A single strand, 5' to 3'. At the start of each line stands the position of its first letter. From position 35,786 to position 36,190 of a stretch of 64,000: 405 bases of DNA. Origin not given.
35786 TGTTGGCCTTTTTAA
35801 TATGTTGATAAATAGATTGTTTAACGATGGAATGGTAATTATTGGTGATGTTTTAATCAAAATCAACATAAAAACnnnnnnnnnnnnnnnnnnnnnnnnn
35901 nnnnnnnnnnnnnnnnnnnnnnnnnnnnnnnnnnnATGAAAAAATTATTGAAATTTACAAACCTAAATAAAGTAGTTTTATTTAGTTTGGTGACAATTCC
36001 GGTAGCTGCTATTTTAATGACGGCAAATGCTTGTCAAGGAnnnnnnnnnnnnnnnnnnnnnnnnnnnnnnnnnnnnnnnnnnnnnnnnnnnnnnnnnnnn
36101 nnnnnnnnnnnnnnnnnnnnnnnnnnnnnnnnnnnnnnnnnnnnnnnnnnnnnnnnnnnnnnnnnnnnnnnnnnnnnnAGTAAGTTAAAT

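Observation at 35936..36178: Tiny collagen-like (Gly-X-Y)15 lipoprotein built from 27-nt tandem repeats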

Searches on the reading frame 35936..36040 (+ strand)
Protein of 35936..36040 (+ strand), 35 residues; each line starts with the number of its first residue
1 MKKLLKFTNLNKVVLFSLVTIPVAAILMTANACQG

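Call 68: search_protein_representatives(protein=window:35936-36040:+)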
Query: 35 residues. Proteins with E-value up to 0.001 (for the whole library): 4; up to 1e-10: 1; up to 1e-30: 0. The best 4 are listed.
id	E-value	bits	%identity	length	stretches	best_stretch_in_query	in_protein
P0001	3.6e-13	61.9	100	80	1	1-35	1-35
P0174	8.9e-07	43.0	74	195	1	1-35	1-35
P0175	2.3e-05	38.8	71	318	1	1-35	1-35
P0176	2.0e-04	36.0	67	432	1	1-33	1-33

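Call 70: find_encoding_contigs(protein=P0174, flank=5000, max_places=6)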
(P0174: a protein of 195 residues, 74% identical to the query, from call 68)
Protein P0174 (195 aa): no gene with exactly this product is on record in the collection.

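Call 71: find_encoding_contigs(protein=P0176, flank=5000, max_places=6)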
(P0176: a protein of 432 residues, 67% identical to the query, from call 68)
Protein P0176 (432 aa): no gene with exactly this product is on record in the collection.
